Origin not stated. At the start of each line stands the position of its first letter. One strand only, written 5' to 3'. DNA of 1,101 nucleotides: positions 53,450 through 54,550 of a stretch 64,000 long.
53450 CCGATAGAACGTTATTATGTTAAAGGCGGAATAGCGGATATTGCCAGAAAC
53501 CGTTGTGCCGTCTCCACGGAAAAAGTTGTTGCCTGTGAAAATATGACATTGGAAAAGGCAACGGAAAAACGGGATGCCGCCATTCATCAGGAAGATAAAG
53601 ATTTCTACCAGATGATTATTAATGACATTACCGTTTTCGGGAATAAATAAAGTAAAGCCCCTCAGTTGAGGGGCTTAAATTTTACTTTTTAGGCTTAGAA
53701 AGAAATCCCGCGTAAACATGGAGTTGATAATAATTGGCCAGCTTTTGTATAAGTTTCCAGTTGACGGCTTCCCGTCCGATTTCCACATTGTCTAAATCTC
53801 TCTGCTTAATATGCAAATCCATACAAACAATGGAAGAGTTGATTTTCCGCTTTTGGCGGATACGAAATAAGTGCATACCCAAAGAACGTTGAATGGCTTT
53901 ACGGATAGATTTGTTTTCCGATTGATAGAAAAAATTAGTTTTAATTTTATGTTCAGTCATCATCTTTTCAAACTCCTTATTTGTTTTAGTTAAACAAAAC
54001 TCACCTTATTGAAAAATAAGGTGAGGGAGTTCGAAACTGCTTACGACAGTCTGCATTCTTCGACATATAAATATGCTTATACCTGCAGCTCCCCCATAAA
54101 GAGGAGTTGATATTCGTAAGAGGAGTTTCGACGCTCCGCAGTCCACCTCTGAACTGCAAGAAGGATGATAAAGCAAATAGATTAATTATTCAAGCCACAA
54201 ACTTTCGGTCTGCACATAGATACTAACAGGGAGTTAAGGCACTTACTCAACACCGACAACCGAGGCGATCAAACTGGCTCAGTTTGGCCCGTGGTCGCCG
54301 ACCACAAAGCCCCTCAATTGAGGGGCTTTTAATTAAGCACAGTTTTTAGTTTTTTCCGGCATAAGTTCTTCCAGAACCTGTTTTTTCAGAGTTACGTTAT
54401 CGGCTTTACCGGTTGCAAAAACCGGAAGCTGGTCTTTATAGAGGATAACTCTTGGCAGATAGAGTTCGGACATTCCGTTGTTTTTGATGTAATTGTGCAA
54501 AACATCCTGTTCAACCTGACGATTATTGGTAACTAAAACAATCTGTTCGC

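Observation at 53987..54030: Compensatory covariation in the leader terminator hairpin between the two copies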

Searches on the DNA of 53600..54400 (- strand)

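Call 11: search_rna_families(source=window, start=53600, end=54400, threshold=evalue, max_evalue=10, show_alignments=2)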
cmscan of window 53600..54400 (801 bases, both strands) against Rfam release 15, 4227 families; matches with E-value up to 10: 19.
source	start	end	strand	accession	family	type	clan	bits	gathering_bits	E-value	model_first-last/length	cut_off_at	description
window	54267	54335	+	RF01859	Phe_leader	Cis-reg; leader;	-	24.7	55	0.11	1-125/125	no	Phenylalanine leader peptide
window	53646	53749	-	RF01772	rnk_pseudo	Cis-reg; leader;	-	24.4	55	0.098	1-108/108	no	Pseudomonas rnk leader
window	53648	53720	-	RF01859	Phe_leader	Cis-reg; leader;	-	22.8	55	0.29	1-125/125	no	Phenylalanine leader peptide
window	54303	54375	-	RF02379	csRNA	Gene; sRNA;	-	22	57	2.6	1-93/93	no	Cia-dependent small RNA csRNA1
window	54301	54355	-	RF01859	Phe_leader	Cis-reg; leader;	-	21.7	55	0.5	1-125/125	no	Phenylalanine leader peptide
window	54273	54356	+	RF01770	rimP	Cis-reg; leader;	-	20.5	47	1.1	1-102/102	no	Gammaprotebacteria rimP leader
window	53965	54037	+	RF00884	MIR815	Gene; miRNA;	-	20.2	63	0.44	1-81/81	no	MIR815 microRNA precursor family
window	53605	53683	-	RF02900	AaHKsRNA82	Gene; sRNA;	-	19.9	51.4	3.1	1-81/81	no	Aggregatibacter sRNA 82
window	54297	54343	-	RF02076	STnc100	Gene; sRNA;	-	19.3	47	0.08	160-206/206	no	Gammaproteobacterial sRNA STnc100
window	53654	53716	-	RF01393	isrJ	Gene; sRNA;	-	18.9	37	0.76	1-75/75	no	isrJ Hfq binding RNA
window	53649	53716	-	RF02495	ohsC_RNA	Gene; antitoxin;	-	18.9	50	4.4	1-77/77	no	Oppression of Hydrophobic ORF by sRNA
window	54283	54341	+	RF01832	ROSE_2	Cis-reg; thermoregulator;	-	18.5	65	0.44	1-73/73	no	Repression of heat shock gene expression (ROSE) element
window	53902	53980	+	RF01569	DdR2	Gene; snRNA; snoRNA; CD-box;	-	18.4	80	5.9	1-83/83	no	Dictyostelium snoRNA DdR2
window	53652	53746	-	RF00078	MicA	Gene; sRNA;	-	17.3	41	6.6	1-75/75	no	MicA sRNA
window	53645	53681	+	RF01342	CRISPR-DR32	Gene; CRISPR;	-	16.3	48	9.5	1-37/37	no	CRISPR RNA direct repeat element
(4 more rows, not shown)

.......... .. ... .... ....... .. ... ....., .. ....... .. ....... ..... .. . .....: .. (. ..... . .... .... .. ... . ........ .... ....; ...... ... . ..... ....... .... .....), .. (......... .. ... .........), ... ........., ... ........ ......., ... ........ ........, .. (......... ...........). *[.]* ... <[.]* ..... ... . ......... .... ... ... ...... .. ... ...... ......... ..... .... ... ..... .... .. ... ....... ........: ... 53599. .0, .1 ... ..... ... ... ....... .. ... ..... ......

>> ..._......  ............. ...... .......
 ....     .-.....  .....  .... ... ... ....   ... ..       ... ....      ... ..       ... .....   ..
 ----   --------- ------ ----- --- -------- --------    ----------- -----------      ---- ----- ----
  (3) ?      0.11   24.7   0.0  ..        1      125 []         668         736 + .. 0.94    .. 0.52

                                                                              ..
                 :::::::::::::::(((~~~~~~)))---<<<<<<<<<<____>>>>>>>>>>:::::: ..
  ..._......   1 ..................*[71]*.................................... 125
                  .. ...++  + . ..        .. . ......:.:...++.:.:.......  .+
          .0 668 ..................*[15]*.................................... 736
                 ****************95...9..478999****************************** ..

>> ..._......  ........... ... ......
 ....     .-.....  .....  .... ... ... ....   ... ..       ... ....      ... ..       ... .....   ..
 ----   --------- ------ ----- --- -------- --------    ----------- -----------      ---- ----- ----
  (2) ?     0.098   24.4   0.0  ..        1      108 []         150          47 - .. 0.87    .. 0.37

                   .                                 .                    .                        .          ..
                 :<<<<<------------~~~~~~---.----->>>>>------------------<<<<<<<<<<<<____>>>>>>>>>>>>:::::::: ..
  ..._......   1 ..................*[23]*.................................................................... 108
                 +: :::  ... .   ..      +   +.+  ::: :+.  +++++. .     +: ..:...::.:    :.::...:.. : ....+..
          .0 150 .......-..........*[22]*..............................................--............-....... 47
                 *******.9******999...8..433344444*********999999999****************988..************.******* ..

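Call 49: build_rna_model(alignment_id=A2, structure=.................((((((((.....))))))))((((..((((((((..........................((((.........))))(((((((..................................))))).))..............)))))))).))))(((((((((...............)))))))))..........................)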
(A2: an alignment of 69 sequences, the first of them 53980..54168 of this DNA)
Model R1 built from alignment A2 (69 sequences, 230 columns); structure: as given.
model positions 191; base pairs 40; branch points 3; effective number of sequences 2.56; information 0.59 bits per position. Calibrated on 0.2 Mb of random sequence (short: E-values are rough).
structure used (alignment columns):
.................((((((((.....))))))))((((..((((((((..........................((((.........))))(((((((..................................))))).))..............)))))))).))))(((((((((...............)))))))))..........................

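Call 50: search_with_rna_model(model_id=R1, source=window, max_evalue=1, show_alignments=2)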
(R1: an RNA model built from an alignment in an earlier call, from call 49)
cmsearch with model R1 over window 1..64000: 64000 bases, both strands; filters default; matches with E-value up to 1: 11.
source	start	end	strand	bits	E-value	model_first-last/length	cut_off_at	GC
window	34931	35112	-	175.7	7.3e-51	1-191/191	no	0.45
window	53978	54168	-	172.2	7.9e-50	1-191/191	no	0.41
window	58747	58844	+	19.6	0.00021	1-191/191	no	0.34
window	26966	27065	-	15.4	0.0038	1-191/191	no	0.34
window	37719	37780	-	15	0.0048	1-191/191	no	0.4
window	17089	17164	+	12.3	0.03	1-191/191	no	0.32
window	34912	34953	+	10.8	0.084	1-191/191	no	0.24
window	13836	13908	-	10.8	0.087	1-191/191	no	0.33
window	23864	23932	+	10.6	0.098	1-191/191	no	0.35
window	19820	19880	+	8.4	0.46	1-191/191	no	0.34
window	17094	17163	-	7.7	0.72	1-191/191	no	0.31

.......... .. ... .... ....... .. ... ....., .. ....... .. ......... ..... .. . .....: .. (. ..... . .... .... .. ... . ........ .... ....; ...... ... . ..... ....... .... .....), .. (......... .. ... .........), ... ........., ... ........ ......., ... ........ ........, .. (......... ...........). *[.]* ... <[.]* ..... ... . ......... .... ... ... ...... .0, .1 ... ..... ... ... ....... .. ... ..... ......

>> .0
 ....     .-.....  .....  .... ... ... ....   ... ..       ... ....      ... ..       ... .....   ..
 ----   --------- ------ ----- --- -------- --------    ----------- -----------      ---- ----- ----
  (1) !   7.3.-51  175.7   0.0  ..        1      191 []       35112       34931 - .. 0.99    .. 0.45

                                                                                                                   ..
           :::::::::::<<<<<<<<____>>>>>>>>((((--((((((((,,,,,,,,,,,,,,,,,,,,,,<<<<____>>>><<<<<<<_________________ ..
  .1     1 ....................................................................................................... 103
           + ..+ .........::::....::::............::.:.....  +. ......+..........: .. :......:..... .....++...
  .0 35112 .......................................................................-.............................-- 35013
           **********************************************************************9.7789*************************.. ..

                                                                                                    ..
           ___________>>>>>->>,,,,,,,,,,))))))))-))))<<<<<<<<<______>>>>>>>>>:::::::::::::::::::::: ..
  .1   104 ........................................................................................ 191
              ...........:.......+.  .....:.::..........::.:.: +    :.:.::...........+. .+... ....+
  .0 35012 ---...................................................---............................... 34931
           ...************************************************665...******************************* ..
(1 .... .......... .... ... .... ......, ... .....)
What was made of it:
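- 54026..54157 (-): Copy 2 structured leader domain:
- P1 54157-54138
- P2a GGAGC 54137-54133 with ACUCC 54030-54026
- P2b 54131-54124 with 54038-54031
- P2c 54120-54114 with 54046-54040
- P3 54106-54089
- P4 54088-54051, with the conserved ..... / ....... internal loop. Covariance-model (CM) hit of 172.2 bits (call 50).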

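Call 73: search_with_rna_model(model_id=R1, sources=[L101, L102, L103, L104, L105, L106, L107, L108, L109, L110, L111, L112, L113, L114, L115, L116, L117, L118, L119, L120, L121, L122, L123, L124, L125, L126, L127, L128, L129, L130, L131, L132, L133, L134, L135, L136, L137, L138, L139, L140, L141, L142, L143, L144, L145, L146, L147, L148, L149, L150, L151, L152, L153, L154, L155, L156, L157, L158, L159, L160, L161, L018, L019, L020, L021, L022, L023, L024, L025, L026, L027, L028, L029, L030, L031, L032, L033, L034, L035, L036, L037, L038, L039, L040, L041], max_evalue=0.001)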
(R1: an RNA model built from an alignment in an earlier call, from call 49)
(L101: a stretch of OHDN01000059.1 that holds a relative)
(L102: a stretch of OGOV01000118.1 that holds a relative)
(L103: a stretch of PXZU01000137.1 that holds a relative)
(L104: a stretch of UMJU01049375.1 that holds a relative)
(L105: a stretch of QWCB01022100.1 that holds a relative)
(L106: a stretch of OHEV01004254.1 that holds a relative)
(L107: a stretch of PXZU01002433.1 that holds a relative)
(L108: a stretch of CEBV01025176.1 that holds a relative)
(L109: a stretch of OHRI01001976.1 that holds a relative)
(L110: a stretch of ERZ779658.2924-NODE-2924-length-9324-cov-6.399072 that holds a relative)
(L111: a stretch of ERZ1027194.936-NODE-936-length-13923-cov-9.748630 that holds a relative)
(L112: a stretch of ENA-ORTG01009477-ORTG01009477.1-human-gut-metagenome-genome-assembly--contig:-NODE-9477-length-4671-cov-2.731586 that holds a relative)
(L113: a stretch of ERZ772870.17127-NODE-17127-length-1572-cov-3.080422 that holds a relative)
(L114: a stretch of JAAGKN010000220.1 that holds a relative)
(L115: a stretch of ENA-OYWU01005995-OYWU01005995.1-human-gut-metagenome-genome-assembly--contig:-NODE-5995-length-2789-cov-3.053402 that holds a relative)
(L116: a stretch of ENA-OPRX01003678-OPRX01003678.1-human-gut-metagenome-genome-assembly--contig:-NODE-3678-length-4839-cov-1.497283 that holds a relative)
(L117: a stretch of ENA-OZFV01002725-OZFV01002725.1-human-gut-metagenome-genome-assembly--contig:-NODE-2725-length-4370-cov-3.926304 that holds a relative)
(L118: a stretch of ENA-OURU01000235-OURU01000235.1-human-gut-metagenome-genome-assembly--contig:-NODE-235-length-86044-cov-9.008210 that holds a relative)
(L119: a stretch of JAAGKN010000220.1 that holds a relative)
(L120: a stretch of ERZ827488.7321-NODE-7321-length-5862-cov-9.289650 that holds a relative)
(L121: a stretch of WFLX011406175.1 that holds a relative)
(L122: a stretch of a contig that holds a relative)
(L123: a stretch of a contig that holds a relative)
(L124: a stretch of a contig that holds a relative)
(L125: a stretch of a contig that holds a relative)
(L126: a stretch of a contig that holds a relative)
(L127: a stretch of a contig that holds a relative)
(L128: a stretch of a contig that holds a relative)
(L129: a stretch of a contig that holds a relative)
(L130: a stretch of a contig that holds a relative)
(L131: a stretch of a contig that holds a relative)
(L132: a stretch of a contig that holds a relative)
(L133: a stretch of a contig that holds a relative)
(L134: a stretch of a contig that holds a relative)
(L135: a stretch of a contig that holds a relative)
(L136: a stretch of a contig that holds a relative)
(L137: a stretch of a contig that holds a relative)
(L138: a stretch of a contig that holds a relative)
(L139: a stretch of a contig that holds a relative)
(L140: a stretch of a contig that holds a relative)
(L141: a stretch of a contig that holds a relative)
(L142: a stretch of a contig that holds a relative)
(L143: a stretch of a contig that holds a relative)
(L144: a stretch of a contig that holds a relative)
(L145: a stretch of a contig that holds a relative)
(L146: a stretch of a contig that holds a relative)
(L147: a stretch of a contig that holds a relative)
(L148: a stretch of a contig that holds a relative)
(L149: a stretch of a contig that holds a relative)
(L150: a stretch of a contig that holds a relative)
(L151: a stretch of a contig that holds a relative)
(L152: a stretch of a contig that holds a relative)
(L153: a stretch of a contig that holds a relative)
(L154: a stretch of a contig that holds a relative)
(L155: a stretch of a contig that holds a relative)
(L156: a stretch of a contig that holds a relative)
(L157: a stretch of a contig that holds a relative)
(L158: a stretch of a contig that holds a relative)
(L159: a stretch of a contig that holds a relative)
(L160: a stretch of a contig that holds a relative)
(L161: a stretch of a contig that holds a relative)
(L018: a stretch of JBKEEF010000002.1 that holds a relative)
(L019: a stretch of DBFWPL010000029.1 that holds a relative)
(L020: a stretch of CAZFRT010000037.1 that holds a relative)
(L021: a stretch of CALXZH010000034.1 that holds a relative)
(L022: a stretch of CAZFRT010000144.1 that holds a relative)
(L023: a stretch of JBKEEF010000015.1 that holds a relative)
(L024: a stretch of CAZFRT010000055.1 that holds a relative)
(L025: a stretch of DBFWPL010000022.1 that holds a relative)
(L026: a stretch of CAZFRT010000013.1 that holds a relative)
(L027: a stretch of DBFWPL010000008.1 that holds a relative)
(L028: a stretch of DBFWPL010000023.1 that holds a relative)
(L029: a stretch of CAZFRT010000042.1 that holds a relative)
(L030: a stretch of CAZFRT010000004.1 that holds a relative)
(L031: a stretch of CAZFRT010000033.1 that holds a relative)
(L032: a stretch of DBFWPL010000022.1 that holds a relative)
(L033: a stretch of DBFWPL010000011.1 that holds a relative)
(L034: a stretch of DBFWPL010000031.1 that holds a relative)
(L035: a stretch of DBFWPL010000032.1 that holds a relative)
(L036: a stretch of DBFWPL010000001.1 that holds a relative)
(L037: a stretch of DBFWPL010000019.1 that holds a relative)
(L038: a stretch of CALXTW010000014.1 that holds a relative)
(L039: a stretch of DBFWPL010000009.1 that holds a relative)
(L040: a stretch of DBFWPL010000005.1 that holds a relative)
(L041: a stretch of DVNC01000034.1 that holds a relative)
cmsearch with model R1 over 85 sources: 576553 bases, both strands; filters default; matches with E-value up to 0.001: 105.
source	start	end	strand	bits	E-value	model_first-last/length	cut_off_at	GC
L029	47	237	-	189.6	4.8e-54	1-191/191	no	0.39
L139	5759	5943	+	189.2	6.5e-54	1-191/191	no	0.43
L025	924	1108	-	188.1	1.3e-53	1-191/191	no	0.44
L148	5060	5244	-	187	3e-53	1-191/191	no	0.44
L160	1913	2097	+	186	5.6e-53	1-191/191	no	0.43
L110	3570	3754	-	185.4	8.4e-53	1-191/191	no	0.43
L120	5676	5860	+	185.4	8.4e-53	1-191/191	no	0.43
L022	33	217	-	185.2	9.7e-53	1-191/191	no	0.45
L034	2655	2849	-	185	1.1e-52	1-191/191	no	0.36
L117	2455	2639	+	183.8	2.6e-52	1-191/191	no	0.44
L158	4270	4454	-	183.8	2.6e-52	1-191/191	no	0.44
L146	265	453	+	183.4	3.4e-52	1-191/191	no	0.47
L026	5617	5799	+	183.4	3.5e-52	1-191/191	no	0.43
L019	1281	1463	+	183.3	3.6e-52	1-191/191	no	0.45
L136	7832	8023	+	182.7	5.3e-52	1-191/191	no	0.45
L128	4220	4408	+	182.5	6.1e-52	1-191/191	no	0.43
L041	5130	5318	+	182.5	6.1e-52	1-191/191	no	0.43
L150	11011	11200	+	181.3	1.5e-51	1-191/191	no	0.45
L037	2270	2453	-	181.2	1.5e-51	1-191/191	no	0.44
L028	1232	1419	+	180.9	1.9e-51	1-191/191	no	0.41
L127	2480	2668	+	180.1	3.3e-51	1-191/191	no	0.44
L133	6428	6617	-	178.7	8.3e-51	1-191/191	no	0.47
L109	1297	1485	-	178.2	1.2e-50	1-191/191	no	0.45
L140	5504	5690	-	177.2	2.3e-50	1-191/191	no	0.44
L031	204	386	-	176.7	3.4e-50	1-191/191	no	0.45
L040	949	1140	+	176.7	3.4e-50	1-191/191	no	0.41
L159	6812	7009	+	176.5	3.7e-50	1-191/191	no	0.42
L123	1366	1554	-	175.9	5.7e-50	1-191/191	no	0.47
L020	5200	5388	-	175.9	5.8e-50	1-191/191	no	0.42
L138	10700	10886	+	175.7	6.8e-50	1-191/191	no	0.44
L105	2475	2673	+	175.6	7.3e-50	1-191/191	no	0.44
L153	553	738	+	175.2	9.6e-50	1-191/191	no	0.46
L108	1519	1707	+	175.2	9.6e-50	1-191/191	no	0.47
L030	4177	4360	+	175.1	9.8e-50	1-191/191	no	0.44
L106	1357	1540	+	173.3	3.5e-49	1-191/191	no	0.45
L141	9289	9472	+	173.3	3.5e-49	1-191/191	no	0.45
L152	41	224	-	173.3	3.5e-49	1-191/191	no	0.45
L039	3107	3300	+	172.4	6.6e-49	1-191/191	no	0.38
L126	505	689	-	171.8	9.7e-49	1-191/191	no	0.44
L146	4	201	+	171.6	1.1e-48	1-191/191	no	0.43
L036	90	277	+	170.5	2.3e-48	1-191/191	no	0.43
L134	92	287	-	170.4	2.5e-48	1-191/191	no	0.47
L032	7296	7482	-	170.2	3e-48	1-191/191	no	0.41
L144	123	313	+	169.8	3.7e-48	1-191/191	no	0.48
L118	6147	6335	+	169.7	4.1e-48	1-191/191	no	0.47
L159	7587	7782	+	169.5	4.8e-48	1-191/191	no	0.47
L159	7073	7267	+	169.5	4.8e-48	1-191/191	no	0.46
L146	517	711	+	169.2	5.6e-48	1-191/191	no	0.46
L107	1527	1710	-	167.3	2.1e-47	1-191/191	no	0.49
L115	806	994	-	167.1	2.4e-47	1-191/191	no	0.44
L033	2794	2976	+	167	2.6e-47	1-191/191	no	0.42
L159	6558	6748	+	166.9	2.8e-47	1-191/191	no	0.45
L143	71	265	-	165.5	7.2e-47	1-191/191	no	0.46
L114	3145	3338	+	165.1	9.4e-47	1-191/191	no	0.43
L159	7331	7523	+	164.3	1.7e-46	1-191/191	no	0.45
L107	1030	1215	-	164.1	1.9e-46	1-191/191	no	0.47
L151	3504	3692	-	163.8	2.3e-46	1-191/191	no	0.45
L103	4543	4724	+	163.7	2.5e-46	1-191/191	no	0.47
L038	407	585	-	162.9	4.2e-46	1-191/191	no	0.41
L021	1101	1279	-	162.3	6.5e-46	1-191/191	no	0.41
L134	351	545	-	162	7.9e-46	1-191/191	no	0.46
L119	3291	3487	-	161.5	1.1e-45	1-191/191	no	0.45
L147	12008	12202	-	160.1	3e-45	1-191/191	no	0.47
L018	677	863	+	159.2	5.3e-45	1-191/191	no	0.39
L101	4750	4939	+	158.7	7.5e-45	1-191/191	no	0.44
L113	1327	1521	+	158.7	7.8e-45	1-191/191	no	0.48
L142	17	210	-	158.6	8.3e-45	1-191/191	no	0.5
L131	12272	12466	+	158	1.2e-44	1-191/191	no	0.47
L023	4458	4644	-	156.2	4.1e-44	1-191/191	no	0.39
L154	1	180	-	153.5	2.8e-43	1-182/191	3'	0.47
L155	490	685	-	153.2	3.4e-43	1-191/191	no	0.45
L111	24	216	-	151.7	9.4e-43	1-191/191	no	0.52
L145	2790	2984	+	144.5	1.3e-40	1-191/191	no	0.48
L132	383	572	-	143.2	3e-40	1-191/191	no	0.41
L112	2528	2717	-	142.1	6.5e-40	1-191/191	no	0.4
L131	3970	4159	+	140.4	2.1e-39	1-191/191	no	0.47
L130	982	1168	-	140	2.8e-39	1-191/191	no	0.43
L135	959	1153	-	131.3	1.1e-36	1-191/191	no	0.43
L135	1205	1401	-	127.3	1.7e-35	1-191/191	no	0.47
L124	2280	2412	-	110.2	2e-30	61-191/191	5'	0.43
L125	1081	1279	+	101.7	6.9e-28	1-191/191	no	0.4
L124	2023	2216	-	99.1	4.3e-27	1-191/191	no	0.49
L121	1072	1186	-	92.2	4.8e-25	75-191/191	5'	0.44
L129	1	124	+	91.4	8.2e-25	72-191/191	5'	0.44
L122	1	104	+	90.5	1.5e-24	86-191/191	5'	0.38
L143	442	635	-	88.6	5.6e-24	1-191/191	no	0.53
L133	6791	6983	-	88.1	7.8e-24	1-191/191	no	0.52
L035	367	628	+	85.3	5.3e-23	1-191/191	no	0.37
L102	3322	3506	-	74.1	1.1e-19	1-191/191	no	0.49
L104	341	525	-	74.1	1.1e-19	1-191/191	no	0.49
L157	869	1053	+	74.1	1.1e-19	1-191/191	no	0.49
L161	6457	6641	+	74.1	1.1e-19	1-191/191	no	0.49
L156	945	1128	-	74.1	1.2e-19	1-191/191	no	0.5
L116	756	921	+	71.2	8.5e-19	1-191/191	no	0.48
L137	3725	3899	+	67.4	1.1e-17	1-181/191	3'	0.49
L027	3945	4143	-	52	4.3e-13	1-191/191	no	0.41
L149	709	882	+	45.3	4.1e-11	1-191/191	no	0.43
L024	2654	2849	+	44.6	6.8e-11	1-191/191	no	0.43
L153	146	367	-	43.9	1.1e-10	1-191/191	no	0.47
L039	957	1171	+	38.9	3.5e-09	1-191/191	no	0.42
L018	6248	6458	-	37.1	1.1e-08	1-191/191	no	0.41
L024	2956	3025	+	32.6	2.6e-07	1-191/191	no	0.31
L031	5478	5704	-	23.5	0.00013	1-191/191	no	0.38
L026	6069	6144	+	22.8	0.00021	1-191/191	no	0.25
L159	6398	6494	+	22.3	0.0003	1-191/191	no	0.32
